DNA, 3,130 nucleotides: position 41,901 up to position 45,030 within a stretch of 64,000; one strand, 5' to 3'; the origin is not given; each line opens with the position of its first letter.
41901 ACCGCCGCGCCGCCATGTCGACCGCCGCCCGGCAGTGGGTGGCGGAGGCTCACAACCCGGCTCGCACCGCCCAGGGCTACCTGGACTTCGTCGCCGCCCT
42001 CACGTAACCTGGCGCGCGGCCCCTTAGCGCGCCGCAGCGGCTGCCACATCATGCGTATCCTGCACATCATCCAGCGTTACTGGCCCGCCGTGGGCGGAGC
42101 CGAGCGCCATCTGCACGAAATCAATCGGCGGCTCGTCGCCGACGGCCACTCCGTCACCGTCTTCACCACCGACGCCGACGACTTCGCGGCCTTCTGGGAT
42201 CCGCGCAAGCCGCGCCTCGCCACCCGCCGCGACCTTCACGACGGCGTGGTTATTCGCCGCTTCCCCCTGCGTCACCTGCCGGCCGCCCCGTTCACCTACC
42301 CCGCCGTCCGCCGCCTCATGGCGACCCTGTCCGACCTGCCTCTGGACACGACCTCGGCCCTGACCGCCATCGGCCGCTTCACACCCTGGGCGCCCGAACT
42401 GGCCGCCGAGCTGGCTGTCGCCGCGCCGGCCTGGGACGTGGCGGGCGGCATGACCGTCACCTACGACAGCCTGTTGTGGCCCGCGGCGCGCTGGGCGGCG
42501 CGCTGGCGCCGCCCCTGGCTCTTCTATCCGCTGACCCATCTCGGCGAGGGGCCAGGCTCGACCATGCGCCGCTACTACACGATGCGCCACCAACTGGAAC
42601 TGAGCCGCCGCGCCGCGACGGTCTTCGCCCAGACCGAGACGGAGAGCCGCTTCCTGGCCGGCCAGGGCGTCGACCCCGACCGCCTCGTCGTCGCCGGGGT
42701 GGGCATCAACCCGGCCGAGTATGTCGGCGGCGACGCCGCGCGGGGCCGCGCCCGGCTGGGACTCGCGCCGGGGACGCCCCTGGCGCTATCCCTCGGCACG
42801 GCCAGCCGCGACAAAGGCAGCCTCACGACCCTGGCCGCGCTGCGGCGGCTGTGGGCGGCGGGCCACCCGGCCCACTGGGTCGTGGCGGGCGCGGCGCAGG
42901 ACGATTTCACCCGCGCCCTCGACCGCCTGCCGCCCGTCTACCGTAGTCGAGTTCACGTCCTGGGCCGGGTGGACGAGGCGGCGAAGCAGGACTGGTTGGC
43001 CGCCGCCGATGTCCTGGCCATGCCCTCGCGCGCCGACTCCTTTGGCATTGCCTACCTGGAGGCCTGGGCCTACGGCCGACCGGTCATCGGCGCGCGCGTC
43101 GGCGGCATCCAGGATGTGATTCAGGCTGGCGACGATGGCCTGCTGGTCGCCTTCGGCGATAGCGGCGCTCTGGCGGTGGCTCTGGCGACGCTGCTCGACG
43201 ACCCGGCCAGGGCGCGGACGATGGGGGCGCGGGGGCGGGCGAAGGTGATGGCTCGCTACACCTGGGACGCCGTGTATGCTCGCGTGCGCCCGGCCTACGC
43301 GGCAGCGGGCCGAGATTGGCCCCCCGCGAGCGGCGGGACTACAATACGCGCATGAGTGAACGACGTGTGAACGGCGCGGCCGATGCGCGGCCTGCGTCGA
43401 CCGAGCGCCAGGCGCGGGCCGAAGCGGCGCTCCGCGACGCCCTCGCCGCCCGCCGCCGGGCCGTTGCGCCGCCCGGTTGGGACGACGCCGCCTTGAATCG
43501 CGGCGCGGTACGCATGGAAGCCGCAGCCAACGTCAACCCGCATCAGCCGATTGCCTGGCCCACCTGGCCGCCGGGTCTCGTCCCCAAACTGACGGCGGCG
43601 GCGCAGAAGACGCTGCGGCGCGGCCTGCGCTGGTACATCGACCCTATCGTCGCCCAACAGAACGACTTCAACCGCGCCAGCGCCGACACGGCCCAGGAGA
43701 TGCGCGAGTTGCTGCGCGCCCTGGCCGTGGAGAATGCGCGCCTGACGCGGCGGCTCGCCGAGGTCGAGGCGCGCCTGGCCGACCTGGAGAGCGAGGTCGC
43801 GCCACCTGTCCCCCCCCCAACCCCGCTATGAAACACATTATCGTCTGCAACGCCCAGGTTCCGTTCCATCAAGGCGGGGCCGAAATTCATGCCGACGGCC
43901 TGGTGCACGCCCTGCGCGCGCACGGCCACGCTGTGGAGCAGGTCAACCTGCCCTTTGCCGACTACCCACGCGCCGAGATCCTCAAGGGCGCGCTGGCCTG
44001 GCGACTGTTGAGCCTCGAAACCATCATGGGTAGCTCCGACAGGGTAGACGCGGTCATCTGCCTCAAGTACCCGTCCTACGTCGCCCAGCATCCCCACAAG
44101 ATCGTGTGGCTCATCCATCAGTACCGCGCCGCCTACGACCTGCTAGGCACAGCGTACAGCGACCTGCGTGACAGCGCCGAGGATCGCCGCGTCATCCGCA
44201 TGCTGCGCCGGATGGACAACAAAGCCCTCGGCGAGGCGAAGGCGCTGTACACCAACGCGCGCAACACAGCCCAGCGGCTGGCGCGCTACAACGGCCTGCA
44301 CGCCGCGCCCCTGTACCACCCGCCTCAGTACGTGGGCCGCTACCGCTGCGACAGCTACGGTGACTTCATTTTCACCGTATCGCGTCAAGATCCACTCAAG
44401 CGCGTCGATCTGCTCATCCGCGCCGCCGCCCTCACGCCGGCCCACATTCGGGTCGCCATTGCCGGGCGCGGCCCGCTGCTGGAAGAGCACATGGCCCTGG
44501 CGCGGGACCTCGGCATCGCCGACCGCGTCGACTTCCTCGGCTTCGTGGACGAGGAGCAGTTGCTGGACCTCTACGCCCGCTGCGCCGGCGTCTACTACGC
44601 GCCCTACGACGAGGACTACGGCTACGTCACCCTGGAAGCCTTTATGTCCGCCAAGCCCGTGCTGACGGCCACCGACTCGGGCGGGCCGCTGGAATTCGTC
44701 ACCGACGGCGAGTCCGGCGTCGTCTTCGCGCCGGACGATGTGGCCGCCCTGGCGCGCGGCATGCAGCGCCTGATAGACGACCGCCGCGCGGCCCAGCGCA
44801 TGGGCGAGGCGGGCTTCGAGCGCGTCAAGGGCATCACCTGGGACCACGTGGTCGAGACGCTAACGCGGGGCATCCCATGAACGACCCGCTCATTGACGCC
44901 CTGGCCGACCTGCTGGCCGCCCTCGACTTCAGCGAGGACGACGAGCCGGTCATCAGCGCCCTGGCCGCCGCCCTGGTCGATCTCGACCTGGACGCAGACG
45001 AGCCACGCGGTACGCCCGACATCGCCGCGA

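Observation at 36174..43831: Triplicated uncharacterised module (conserved W-x-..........-QQ-x-FN motif + coiled coil) embedded in the glycan cluster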

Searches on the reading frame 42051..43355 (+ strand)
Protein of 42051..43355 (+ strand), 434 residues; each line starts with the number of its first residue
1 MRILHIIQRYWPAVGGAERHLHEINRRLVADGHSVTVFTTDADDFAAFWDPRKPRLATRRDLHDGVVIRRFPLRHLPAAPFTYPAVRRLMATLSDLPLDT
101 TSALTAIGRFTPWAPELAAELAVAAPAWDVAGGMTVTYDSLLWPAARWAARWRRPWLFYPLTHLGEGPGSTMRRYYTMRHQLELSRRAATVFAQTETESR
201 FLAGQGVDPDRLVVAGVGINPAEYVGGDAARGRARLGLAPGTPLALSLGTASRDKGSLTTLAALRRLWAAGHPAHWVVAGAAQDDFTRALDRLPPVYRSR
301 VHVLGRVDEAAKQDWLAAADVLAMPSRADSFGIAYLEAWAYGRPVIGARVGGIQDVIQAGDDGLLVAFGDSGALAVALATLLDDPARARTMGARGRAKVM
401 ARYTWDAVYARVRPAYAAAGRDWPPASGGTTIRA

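Call 3: search_protein_families(library=pfam, proteins=[window:42051-43355:+], max_evalue=0.01)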
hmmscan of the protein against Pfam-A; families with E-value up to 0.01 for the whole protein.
window:42051-43355:+ (434 aa): 6 families
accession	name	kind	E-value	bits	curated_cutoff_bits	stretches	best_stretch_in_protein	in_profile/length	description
PF13692.12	Glyco_trans_1_4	-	6.3e-26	91.8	27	1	245-384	4-142/142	Glycosyl transferases group 1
PF00534.26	Glycos_transf_1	-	8.4e-24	84.5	26.4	1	233-397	6-171/172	Glycosyl transferases group 1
PF13439.12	Glyco_transf_4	-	8.6e-13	49.1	28.5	2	14-93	1-68/170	Glycosyltransferase Family 4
PF13579.12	Glyco_trans_4_4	-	2e-12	48.1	29.7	1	15-217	1-157/158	Glycosyl transferase 4-like domain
PF20706.3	GT4-conflict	-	4.9e-10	39.4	26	1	240-410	195-383/385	Family 4 Glycosyltransferase in conflict systems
PF13524.12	Glyco_trans_1_2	-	6.4e-10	39.6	25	1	289-410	27-140/144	Glycosyl transferase-like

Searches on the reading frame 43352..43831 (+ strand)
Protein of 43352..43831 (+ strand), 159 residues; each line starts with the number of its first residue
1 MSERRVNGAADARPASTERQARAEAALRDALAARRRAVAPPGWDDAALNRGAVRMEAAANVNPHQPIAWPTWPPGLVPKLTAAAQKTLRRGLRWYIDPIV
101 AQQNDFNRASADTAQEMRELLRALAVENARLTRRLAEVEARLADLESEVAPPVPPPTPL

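Call 3: search_protein_families(library=pfam, proteins=[window:43352-43831:+], max_evalue=0.01)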
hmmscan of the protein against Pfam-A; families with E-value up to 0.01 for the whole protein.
window:43352-43831:+ (159 aa): 0 families

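Call 7: search_protein_families(library=ncbifam, proteins=[window:43352-43831:+], max_evalue=1)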
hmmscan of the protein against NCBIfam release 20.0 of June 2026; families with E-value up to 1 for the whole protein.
window:43352-43831:+ (159 aa): 0 families

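Call 16: find_homologous_proteins(query=window:43352-43831:+, max_evalue=0.001)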
Query window:43352-43831:+ (159 aa): 26 proteins with E <= 0.001 among 2761 candidates.
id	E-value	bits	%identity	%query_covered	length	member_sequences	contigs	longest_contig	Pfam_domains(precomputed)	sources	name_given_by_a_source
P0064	5.5e-93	327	100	100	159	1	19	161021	-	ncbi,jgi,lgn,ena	-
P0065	1.6e-79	283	89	94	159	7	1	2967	-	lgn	-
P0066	3.1e-77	276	86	93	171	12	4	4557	-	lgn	-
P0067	1.0e-56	209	74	86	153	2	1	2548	-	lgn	-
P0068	9.9e-50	187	87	59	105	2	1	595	-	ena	-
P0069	8.7e-45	171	79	64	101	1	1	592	-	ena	-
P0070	1.4e-32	131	60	53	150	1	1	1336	-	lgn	-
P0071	3.8e-32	130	61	64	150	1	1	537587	-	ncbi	ncbi:MAG: hypothetical protein U0768_11890 [Anaerolineae bacterium]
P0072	4.4e-32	129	61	64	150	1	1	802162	-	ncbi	ncbi:MAG: hypothetical protein U0822_20990 [Anaerolineae bacterium]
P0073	6.5e-30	122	60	53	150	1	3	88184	-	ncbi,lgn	ncbi:MAG: hypothetical protein U0641_12845 [Anaerolineae bacterium]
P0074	8.3e-30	122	54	86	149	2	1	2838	-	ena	-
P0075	1.4e-28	118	53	77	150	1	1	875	-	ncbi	-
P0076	6.8e-23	100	52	75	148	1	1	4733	-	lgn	-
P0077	1.8e-20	92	57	54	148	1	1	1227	-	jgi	jgi:hypothetical protein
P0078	2.7e-19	88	51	59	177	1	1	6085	-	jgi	jgi:hypothetical protein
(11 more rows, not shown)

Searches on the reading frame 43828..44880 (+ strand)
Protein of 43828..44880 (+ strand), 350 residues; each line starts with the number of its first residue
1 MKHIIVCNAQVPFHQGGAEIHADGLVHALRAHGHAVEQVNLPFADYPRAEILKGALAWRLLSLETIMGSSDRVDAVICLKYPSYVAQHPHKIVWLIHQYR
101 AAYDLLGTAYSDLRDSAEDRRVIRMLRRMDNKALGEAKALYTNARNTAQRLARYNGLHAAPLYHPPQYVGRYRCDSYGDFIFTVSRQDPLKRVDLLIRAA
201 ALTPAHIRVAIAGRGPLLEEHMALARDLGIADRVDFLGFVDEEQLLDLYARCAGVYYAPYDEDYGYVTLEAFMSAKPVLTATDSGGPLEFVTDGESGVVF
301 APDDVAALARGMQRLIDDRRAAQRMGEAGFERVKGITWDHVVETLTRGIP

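Call 70: search_protein_families(library=pfam, proteins=[window:43828-44880:+], max_evalue=0.01)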
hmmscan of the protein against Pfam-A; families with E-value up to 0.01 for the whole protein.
window:43828-44880:+ (350 aa): 5 families
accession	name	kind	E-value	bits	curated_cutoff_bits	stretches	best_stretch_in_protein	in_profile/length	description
PF00534.26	Glycos_transf_1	-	4.8e-29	101.5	26.4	1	180-331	17-171/172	Glycosyl transferases group 1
PF13692.12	Glyco_trans_1_4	-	1.9e-22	80.5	27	1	181-318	4-142/142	Glycosyl transferases group 1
PF13524.12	Glyco_trans_1_2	-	1.2e-06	29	25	1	195-345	4-142/144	Glycosyl transferase-like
PF20706.3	GT4-conflict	-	0.0014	18.1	26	1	183-345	202-385/385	Family 4 Glycosyltransferase in conflict systems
PF13439.12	Glyco_transf_4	-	0.0088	16.5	28.5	0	16-161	2-158/170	Glycosyltransferase Family 4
